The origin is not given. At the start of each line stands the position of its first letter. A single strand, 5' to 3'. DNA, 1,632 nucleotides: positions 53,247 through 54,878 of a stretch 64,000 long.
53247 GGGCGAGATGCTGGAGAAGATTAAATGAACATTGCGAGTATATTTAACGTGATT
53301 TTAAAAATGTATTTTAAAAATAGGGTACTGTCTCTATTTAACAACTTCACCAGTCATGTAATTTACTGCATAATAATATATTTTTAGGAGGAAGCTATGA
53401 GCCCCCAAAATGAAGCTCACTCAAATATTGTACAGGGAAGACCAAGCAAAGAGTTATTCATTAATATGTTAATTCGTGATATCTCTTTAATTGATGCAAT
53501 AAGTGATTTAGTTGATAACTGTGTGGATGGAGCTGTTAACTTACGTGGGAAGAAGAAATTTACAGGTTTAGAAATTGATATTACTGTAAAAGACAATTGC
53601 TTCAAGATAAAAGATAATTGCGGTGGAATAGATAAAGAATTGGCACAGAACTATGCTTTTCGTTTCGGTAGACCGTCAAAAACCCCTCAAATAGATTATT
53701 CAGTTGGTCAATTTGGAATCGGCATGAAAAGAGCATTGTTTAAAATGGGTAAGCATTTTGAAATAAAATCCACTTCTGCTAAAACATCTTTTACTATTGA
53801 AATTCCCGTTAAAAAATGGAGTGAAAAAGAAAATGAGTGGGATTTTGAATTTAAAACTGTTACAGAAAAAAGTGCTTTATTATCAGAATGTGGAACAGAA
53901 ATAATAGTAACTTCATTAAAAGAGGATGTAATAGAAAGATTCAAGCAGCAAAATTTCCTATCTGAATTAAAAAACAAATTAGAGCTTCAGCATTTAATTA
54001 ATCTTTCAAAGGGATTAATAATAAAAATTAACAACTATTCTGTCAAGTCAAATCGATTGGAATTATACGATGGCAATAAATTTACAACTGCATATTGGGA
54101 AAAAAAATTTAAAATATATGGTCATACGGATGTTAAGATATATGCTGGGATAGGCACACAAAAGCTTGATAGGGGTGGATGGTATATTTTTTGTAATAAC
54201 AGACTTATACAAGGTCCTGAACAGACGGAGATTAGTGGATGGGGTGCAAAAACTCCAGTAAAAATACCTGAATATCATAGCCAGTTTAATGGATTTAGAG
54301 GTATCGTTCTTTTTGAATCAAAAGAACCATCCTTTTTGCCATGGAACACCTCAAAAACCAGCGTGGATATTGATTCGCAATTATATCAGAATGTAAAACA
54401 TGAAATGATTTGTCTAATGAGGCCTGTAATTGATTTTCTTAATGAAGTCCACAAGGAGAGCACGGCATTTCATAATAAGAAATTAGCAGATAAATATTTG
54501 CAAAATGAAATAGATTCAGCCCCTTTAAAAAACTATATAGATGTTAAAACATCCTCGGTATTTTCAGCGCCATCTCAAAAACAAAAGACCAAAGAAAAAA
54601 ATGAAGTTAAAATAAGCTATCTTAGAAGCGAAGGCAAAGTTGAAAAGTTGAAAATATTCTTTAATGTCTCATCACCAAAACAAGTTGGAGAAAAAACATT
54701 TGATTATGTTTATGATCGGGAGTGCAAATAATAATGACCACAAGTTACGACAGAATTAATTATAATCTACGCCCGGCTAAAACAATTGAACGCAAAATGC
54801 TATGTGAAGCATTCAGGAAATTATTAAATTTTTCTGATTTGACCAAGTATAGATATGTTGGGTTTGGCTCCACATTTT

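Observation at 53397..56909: AT-rich three-gene operon lacking any recognisable nuclease: GHKL ATPase, unknown protein, C5 DNA methyltransferase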

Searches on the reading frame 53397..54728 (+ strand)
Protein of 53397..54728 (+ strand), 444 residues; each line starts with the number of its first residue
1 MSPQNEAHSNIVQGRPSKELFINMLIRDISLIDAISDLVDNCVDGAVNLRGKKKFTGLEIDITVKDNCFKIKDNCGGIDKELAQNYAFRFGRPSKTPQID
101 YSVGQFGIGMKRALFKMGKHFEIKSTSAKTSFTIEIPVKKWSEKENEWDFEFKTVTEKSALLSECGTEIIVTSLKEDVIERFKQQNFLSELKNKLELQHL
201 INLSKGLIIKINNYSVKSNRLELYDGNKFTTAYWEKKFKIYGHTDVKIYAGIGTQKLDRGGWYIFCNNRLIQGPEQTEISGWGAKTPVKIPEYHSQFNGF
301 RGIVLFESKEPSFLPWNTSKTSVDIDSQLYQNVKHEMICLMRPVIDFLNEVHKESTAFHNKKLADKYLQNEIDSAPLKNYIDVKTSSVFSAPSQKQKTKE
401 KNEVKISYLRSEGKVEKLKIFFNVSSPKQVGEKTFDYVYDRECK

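Call 3: search_protein_families(library=pfam, proteins=[window:53397-54728:+], max_evalue=0.1)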
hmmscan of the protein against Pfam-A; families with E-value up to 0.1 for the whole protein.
window:53397-54728:+ (444 aa): 2 families
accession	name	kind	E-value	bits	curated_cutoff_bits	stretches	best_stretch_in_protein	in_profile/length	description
PF13589.12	HATPase_c_3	-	1.5e-11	44.9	25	1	30-152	2-118/137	Histidine kinase-, DNA gyrase B-, and HSP90-like ATPase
PF02518.31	HATPase_c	-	1.1e-06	29.5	26.4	1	31-139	6-110/111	Histidine kinase-, DNA gyrase B-, and HSP90-like ATPase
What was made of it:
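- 53397..54731 (+): Gene 1: prokaryotic MORC-family ATPase (GHKL + S5 transducer + C-terminal helical extension), 444 aa. PF13589 E = 1.5e-11 (call 3).
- On GHKL (Bergerat-fold) ATPase: PF13589 scores 44.9 bits against a cutoff of 25 (call 3).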

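Call 4: search_protein_families(library=ncbifam, proteins=[window:53397-54728:+], max_evalue=0.1)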
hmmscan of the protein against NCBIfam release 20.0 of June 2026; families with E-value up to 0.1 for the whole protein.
window:53397-54728:+ (444 aa): 3 families
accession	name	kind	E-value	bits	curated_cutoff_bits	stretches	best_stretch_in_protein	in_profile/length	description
NF007664.1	PRK10337.1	equivalog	0.003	16.3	475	1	35-95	346-402/442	quorum sensing histidine kinase QseC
NF008235.0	PRK11006.1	equivalog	0.006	15.5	390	1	31-138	318-423/431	phosphate regulon sensor histidine kinase PhoR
TIGR02966.1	phoR_proteo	equivalog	0.019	14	334.2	0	35-129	230-325/333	phosphate regulon sensor histidine kinase PhoR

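Call 5: search_protein_families(library=padloc, proteins=[window:53397-54728:+], max_evalue=0.1)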
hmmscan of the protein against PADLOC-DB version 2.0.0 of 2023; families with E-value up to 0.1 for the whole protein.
window:53397-54728:+ (444 aa): 0 families
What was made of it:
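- On Mza / Z1-AIPR-MutL-Dcm: No PADLOC hits for genes 1 and 2 (call 5).
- Closest known: Mza / Dcm-HATPase_c_3-Z1-AIPR clusters. Different: Genes 1 and 2 gave no PADLOC hit at all (call 5).
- Checked: No nuclease family was found in the three proteins (Pfam, NCBIfam, PADLOC; calls 3-5).
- Tried and rejected: PADLOC and NCBIfam for genes 1 and 2: no family (calls 4, 5).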

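Call 7: search_protein_families(library=phrogs, proteins=[window:53397-54728:+], max_evalue=0.01)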
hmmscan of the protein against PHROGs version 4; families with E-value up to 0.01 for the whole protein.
window:53397-54728:+ (444 aa): 1 family
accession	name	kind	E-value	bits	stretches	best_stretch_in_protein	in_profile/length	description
phrog_20521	-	unknown function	1.7e-78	265.6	2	7-224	4-224/471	-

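Call 14: search_solved_structures(query=window:53397-54728:+, max_evalue=1)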
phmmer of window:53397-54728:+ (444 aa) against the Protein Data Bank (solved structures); distinct sequences matched with E-value up to 1: 6.
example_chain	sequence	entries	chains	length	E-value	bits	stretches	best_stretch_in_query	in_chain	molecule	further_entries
6mxv_A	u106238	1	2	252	0.031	16.3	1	153-251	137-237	Rhodanese-like family protein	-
9imj_A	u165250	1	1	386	0.062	15.3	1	30-85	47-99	DNA topoisomerase (ATP-hydrolyzing)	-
6gcs_f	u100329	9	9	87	0.3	13.1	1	368-434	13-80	NI8M SUBUNIT | Subunit NI8M of NADH:Ubiquinone Oxidoreductase (Complex I)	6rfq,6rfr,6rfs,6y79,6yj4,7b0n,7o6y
9cdi_A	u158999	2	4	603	0.57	12.2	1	68-126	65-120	ATPase MORC2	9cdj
5ofa_B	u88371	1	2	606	0.57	12.2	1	68-126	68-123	MORC family CW-type zinc finger protein 2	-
5of9_A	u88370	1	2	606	0.57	12.2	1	68-126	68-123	MORC family CW-type zinc finger protein 2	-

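Call 24: find_homologous_proteins(query=window:53397-54728:+, max_evalue=0.001)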
Query window:53397-54728:+ (444 aa): 2259 proteins with E <= 0.001 among 5963 candidates; the best 120 are listed.
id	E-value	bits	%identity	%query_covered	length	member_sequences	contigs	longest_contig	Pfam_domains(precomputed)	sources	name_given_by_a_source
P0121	1.4e-298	1008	100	100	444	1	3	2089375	PF02518.32,PF13589.13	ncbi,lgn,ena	-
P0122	7.0e-239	811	80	100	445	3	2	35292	PF13589.13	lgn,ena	-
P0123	9.3e-238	807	80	100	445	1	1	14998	PF02518.32,PF13589.13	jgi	jgi:hypothetical protein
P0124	3.4e-237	805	79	100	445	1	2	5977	PF02518.32,PF13589.13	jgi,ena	-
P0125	4.0e-233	792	78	100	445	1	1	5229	PF13589.13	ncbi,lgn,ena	-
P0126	2.1e-230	783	77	100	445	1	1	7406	PF13589.13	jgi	jgi:hypothetical protein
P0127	9.1e-228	774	76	100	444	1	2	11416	PF13589.13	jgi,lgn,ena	-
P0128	6.4e-222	755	76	100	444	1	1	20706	PF13589.13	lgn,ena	-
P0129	3.1e-221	753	79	95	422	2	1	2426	PF13589.13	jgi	jgi:parvulin-like peptidyl-prolyl isomerase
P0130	9.4e-220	748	74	100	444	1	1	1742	PF13589.13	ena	-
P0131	3.2e-217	740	74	100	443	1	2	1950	PF13589.13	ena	-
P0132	1.2e-216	738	73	100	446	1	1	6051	PF13589.13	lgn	-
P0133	4.5e-214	729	73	100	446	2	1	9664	PF02518.32,PF13589.13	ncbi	-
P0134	3.2e-213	726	73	100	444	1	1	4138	PF13589.13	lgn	-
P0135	6.6e-212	722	71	100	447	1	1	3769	PF13589.13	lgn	-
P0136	1.5e-211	721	71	100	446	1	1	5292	PF13589.13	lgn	-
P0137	1.6e-207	708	71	100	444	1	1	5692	PF13589.13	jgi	jgi:hypothetical protein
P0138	6.4e-206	702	71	98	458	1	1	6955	PF13589.13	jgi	jgi:hypothetical protein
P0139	6.8e-206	702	70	100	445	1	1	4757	PF13589.13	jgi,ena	-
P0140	7.5e-206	702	69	100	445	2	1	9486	PF13589.13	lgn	-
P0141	5.0e-205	699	70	100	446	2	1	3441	PF13589.13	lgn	-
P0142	6.2e-204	696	70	100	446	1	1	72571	PF13589.13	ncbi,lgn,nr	ncbi:MAG: ATP-binding protein [Candidatus Omnitrophica bacterium]|nr:ATP-binding protein [Candidatus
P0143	6.7e-203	692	70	100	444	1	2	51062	PF13589.13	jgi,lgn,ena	-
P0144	2.0e-202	691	70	100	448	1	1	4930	PF13589.13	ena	-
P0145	9.5e-202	689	68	100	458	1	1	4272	PF13589.13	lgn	-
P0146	1.1e-201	688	69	100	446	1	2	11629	PF13589.13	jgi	jgi:hypothetical protein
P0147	1.9e-201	688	70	98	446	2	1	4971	PF13589.13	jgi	jgi:hypothetical protein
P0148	1.0e-200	685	70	100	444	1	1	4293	PF13589.13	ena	-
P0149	2.7e-192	657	64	100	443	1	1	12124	PF02518.32,PF13589.13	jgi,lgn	jgi:hypothetical protein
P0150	4.4e-189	647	66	100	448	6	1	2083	PF02518.32,PF13589.13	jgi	jgi:hypothetical protein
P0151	7.1e-189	646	66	100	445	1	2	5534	PF13589.13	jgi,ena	-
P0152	1.7e-185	635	66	100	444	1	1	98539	PF13589.13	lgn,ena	-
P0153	4.7e-185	634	64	100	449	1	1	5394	PF13589.13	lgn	-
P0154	8.3e-185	633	64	100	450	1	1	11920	PF13589.13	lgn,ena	-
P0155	2.5e-183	628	64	100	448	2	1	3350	PF13589.13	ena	-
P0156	3.4e-169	581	59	100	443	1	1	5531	PF13589.13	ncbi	-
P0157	5.0e-166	571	59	100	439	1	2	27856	PF13589.13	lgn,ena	-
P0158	1.3e-165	570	59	100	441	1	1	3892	PF13589.13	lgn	-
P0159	1.1e-164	566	58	100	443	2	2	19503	PF13589.13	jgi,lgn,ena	-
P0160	1.3e-164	566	58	100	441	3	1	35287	PF13589.13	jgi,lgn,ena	-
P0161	1.2e-163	563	58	100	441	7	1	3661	PF13589.13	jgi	-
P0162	2.8e-163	562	59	100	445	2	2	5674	PF13589.13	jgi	jgi:hypothetical protein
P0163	1.2e-160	553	57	100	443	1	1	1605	PF13589.13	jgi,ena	-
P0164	3.9e-135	469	51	97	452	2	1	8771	PF13589.13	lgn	-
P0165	1.5e-132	461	49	100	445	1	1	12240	PF13589.13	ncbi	-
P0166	1.4e-129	451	48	100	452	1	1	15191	PF13589.13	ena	-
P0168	7.3e-125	435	46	100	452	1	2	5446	PF13589.13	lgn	-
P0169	4.9e-124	433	48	98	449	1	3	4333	PF13589.13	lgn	-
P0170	8.4e-124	432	48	98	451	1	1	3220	PF13589.13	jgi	jgi:hypothetical protein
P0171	1.2e-123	431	48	97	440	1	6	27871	PF13589.13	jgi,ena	-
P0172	1.5e-123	431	48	98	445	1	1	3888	PF13589.13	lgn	-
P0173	3.2e-121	423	46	100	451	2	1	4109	PF13589.13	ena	-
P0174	1.9e-119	417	45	98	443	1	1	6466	PF13589.13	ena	-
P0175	3.6e-119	417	46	98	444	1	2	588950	PF13589.13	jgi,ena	-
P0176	1.3e-118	415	45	98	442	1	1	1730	PF13589.13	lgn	-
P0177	3.5e-118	413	45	98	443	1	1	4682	PF13589.13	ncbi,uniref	ncbi:hypothetical protein SDC9_68712 [bioreactor metagenome]|uniref:Histidine kinase/HSP90-like ATPa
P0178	5.7e-118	413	46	97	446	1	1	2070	PF13589.13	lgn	-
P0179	6.1e-118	412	45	98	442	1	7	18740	PF13589.13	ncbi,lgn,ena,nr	ncbi:ATP-binding protein [bacterium]|nr:ATP-binding protein [bacterium]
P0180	1.1e-117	412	46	97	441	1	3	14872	PF13589.13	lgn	-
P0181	2.7e-117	410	46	98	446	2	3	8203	PF13589.13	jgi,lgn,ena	-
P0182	2.8e-117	410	45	98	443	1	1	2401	PF13589.13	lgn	-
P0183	1.8e-116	408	45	98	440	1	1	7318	PF02518.32,PF13589.13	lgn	-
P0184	2.1e-116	407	45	98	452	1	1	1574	PF13589.13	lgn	-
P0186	9.5e-115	402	46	98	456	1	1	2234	PF13589.13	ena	-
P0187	1.4e-114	401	46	99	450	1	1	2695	PF13589.13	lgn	-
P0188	2.2e-114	401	45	98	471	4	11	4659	PF02518.32,PF13589.13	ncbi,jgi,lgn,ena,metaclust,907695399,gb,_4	metaclust:\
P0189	3.7e-113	397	45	98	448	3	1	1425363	PF13589.13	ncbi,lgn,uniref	ncbi:ATP-binding protein [Pedobacter sp. GR22-6]|uniref:ATP-binding protein n=1 Tax=Pedobacter sp. G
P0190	5.3e-113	396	43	98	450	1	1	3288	PF13589.13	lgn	-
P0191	8.8e-113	395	45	97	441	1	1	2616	PF13589.13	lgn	-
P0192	9.6e-113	395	43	98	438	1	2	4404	PF13589.13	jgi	-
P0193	1.4e-112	395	44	98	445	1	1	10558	PF13589.13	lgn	-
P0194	2.6e-112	394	44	98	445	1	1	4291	PF13589.13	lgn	-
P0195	2.8e-112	394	44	98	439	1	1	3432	PF13589.13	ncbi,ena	-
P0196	2.8e-112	394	46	98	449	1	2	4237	PF13589.13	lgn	-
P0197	5.2e-112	393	44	98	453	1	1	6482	PF13589.13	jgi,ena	-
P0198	5.6e-112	393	43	98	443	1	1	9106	PF13589.13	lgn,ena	-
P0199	9.3e-112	392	44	99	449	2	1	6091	PF13589.13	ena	-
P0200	1.5e-111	391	45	98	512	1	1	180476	PF13589.13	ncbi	-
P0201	1.5e-111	391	44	99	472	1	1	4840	PF13589.13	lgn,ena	-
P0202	2.0e-111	391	41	100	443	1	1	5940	PF13589.13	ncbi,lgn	-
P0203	2.5e-111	391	45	98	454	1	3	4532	PF13589.13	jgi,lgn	-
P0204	9.1e-111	389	44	98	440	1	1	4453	PF13589.13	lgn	-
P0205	1.3e-110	388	43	99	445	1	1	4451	PF13589.13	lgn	-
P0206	1.6e-110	388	45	97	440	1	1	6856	PF13589.13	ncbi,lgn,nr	ncbi:ATP-binding protein [Candidatus Poribacteria bacterium]|nr:ATP-binding protein [Candidatus Pori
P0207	1.6e-110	388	43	98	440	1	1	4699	PF13589.13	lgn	-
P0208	1.7e-110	388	46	98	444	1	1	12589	PF13589.13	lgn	-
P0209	2.6e-110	387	44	99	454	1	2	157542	PF13589.13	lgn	-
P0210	4.7e-110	386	44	99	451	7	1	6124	PF13589.13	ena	-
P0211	4.8e-110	386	43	99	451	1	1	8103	PF13589.13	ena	-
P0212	5.7e-110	386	43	99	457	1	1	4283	PF13589.13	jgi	jgi:Histidine kinase-, DNA gyrase B-, and HSP90-like ATPase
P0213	5.9e-110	386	45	97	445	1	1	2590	PF13589.13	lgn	-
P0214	1.3e-109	385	42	99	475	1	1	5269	PF13589.13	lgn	-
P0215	1.6e-109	385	43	99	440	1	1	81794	PF13589.13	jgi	jgi:Histidine kinase-, DNA gyrase B-, and HSP90-like ATPase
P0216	1.6e-109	385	42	99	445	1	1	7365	PF13589.13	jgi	jgi:hypothetical protein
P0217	1.7e-109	385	45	98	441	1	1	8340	PF13589.13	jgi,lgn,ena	-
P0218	2.4e-109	384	44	98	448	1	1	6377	PF13589.13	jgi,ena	-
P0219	2.9e-109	384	42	98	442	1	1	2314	PF13589.13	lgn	-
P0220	3.3e-109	384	42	98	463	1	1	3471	PF13589.13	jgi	jgi:hypothetical protein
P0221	4.0e-109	383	45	98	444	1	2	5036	PF13589.13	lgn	-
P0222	4.7e-109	383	43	98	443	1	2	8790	PF13589.13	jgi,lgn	-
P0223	4.8e-109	383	43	99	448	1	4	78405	PF13589.13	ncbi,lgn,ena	-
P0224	9.7e-109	382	42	99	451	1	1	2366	PF13589.13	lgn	-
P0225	1.1e-108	382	43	98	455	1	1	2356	PF02518.32,PF13589.13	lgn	-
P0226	1.2e-108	382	43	98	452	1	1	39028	PF13589.13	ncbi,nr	ncbi:ATP-binding protein [Candidatus Poribacteria bacterium]|nr:ATP-binding protein [Candidatus Pori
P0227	1.2e-108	382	42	100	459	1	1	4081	PF13589.13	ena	-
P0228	1.4e-108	382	44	96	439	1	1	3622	PF13589.13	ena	-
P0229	1.8e-108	381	44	98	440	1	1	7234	PF13589.13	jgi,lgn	-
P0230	2.0e-108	381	44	98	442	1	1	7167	PF13589.13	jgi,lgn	jgi:hypothetical protein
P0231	2.1e-108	381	43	99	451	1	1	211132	PF13589.13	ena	-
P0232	3.0e-108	381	45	88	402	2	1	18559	PF13589.13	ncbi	ncbi:MAG: ATP-binding protein, partial [Chloroflexota bacterium]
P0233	4.2e-108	380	45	97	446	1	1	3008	PF13589.13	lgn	-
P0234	5.3e-108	380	45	98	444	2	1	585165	PF13589.13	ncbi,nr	ncbi:MAG: ATP-binding protein [Crocinitomicaceae bacterium]|nr:ATP-binding protein [Crocinitomicacea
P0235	5.6e-108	380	44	98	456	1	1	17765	PF13589.13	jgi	jgi:hypothetical protein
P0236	6.1e-108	380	43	99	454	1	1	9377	PF13589.13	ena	-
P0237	6.5e-108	379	42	98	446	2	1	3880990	PF13589.13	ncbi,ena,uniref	ncbi:ATP-binding protein [Flagellimonas sp.]|uniref:ATP-binding protein n=1 Tax=Flagellimonas sp. Ta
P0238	6.7e-108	379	43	98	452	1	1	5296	PF13589.13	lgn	-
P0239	1.0e-107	379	43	98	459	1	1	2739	PF13589.13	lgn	-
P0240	1.1e-107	379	42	97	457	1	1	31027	PF13589.13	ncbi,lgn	ncbi:MAG: ATP-binding protein [Bacteroidota bacterium]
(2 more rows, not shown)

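Call 37: predict_structure(alignment_id=A2)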
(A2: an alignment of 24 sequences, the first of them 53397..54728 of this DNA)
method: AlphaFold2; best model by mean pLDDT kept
length: 444 residues; sequences in the alignment: 24
mean_pLDDT: 84.8   pTM: 0.77
mean pLDDT of the five models: 84.8, 84.3, 84.0, 83.3, 82.6
residues with pLDDT >= 90: 217; 70-90: 160; 50-70: 60; < 50: 7
segments of 3 or more residues with pLDDT < 50: 1-7
pLDDT, mean of each block of 10 residues (from residue 1): 46 61 74 90 88 91 94 91 72 70 67 85 91 81 62 86 90 91 94 94 94 93 93 96 94 91 92 86 74 82 93 75 87 93 92 88 86 94 94 67 74 94 92 90 85
secondary structure, 60 per line:
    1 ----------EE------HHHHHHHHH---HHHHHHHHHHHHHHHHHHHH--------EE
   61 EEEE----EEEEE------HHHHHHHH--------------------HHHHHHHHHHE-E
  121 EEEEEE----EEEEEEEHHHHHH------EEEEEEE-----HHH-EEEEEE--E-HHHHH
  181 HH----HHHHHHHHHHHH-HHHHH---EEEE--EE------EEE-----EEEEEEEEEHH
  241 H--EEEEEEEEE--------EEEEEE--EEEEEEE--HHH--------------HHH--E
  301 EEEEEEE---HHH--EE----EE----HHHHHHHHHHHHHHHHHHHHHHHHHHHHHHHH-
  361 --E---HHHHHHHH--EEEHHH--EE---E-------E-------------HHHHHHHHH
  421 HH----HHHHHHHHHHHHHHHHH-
elements in order: H19-27 H31-50 E59-64 E69-73 H80-87 H108-117 E120-126 E131-137 H138-143 E150-156 E166-171 H176-182 H187-198 H200-204 E208-211 E222-224 E230-238 E244-252 E261-266 E269-275 E300-307 H328-359 H367-374 E377-379 H412-422 H427-443
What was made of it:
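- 53397..54731 (+): AF2 model pLDDT 84.8 (call 37).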

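Call 39: find_encoding_contigs(protein=P0121, flank=10000, max_places=3)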
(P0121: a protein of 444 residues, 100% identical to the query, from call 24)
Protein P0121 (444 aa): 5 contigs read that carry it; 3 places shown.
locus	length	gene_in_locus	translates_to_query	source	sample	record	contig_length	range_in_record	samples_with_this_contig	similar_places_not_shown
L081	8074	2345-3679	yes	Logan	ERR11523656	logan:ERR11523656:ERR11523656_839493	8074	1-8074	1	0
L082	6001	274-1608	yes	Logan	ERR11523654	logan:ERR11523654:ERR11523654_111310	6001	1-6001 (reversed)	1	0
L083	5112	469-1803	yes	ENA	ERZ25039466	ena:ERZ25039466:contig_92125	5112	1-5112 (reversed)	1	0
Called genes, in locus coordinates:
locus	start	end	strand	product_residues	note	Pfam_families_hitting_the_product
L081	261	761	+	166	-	-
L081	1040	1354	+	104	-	PF05973:Gp49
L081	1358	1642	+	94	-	PF13744:HTH_37, PF01381:HTH_3 (weak)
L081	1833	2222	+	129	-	PF12680:SnoaL_2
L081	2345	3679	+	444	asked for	PF02518:HATPase_c (weak), PF13589:HATPase_c_3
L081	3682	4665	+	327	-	PF20553:Methyltransf_35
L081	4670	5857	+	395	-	PF00145:DNA_methylase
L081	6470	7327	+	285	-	PF04909:Amidohydro_2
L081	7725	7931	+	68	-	PF07311:Dodecin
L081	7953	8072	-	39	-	?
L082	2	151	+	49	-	?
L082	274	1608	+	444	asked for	PF02518:HATPase_c (weak), PF13589:HATPase_c_3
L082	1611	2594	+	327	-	PF20553:Methyltransf_35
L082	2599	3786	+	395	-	PF00145:DNA_methylase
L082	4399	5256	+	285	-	PF04909:Amidohydro_2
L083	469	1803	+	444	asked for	PF02518:HATPase_c (weak), PF13589:HATPase_c_3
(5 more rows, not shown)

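Call 43: fold_search(model_id=the predicted structure, library=pdb)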
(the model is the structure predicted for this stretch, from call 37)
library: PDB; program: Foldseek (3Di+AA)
matches with E <= 10: 987; with E <= 0.001: 580
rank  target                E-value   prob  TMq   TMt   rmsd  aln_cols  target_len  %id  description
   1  7exp_B                7.3e-14  1.00  0.45  0.35   8.8       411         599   16  Crystal structure of zebrafish TRAP1 with AMPPNP and MitoQ (released 2022-01-05)
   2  8eob_B                1.2e-13  1.00  0.46  0.35   7.3       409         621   14  Cryo-EM structure of human HSP90B in the closed state (released 2023-01-25)
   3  7kcl_A                1.6e-13  1.00  0.45  0.34  12.7       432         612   16  Full-length human mitochondrial Hsp90 (TRAP1) in complex with SdhB in the presence of AMP-PNP (released 2021-10-13)
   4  8gae_A                1.7e-13  1.00  0.44  0.32   7.9       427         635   12  Hsp90 provides platform for CRaf dephosphorylation by PP5 (released 2023-04-26)
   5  4j0b_B                1.7e-13  1.00  0.43  0.33   9.5       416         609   17  Structure of mitochondrial Hsp90 (TRAP1) with ADP-BeF3 (released 2014-01-22)
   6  4ipe_B                2.2e-13  1.00  0.43  0.33   9.3       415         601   17  Crystal structure of mitochondrial Hsp90 (TRAP1) with AMPPNP (released 2014-01-22)
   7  8h77_A                2.6e-13  1.00  0.46  0.34   7.5       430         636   13  Hsp90-AhR-p23-XAP2 complex (released 2023-01-04)
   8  5tth_B                3.1e-13  1.00  0.43  0.33   9.5       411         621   17  Heterodimeric SpyCatcher/SpyTag-fused zebrafish TRAP1 in ATP/ADP-hybrid state (released 2017-08-23)
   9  5fwk_B                3.5e-13  1.00  0.44  0.33   7.8       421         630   13  Atomic cryoEM structure of Hsp90-Cdc37-Cdk4 complex (released 2016-07-06)
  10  4ivg                  3.9e-13  1.00  0.45  0.43   9.1       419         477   17  Crystal structure of mitochondrial Hsp90 (TRAP1) NTD-Middle domain dimer with AMPPNP (released 2014-01-22)
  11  4z1i_D                4.1e-13  1.00  0.44  0.44  12.8       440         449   17  Crystal structure of human Trap1 with AMPPNP (released 2015-04-29)
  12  4z1i_C                5.2e-13  1.00  0.44  0.42  12.8       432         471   16  Crystal structure of human Trap1 with AMPPNP (released 2015-04-29)
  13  4iyn_B                5.2e-13  1.00  0.43  0.33   9.4       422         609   17  Structure of mitochondrial Hsp90 (TRAP1) with ADP-ALF4- (released 2014-01-22)
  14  8gae_B                5.5e-13  1.00  0.46  0.34   7.6       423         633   14  Hsp90 provides platform for CRaf dephosphorylation by PP5 (released 2023-04-26)
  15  9cdh_B                6.2e-13  1.00  0.48  0.47   6.8       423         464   16  MORC2 PD mutant with DNA (released 2025-07-09)
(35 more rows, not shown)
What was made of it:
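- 53397..54731 (+): Foldseek matches Hsp90/TRAP1, MORC2, SMCHD1 and Topo IV ATPase modules over about 410 columns (call 43).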
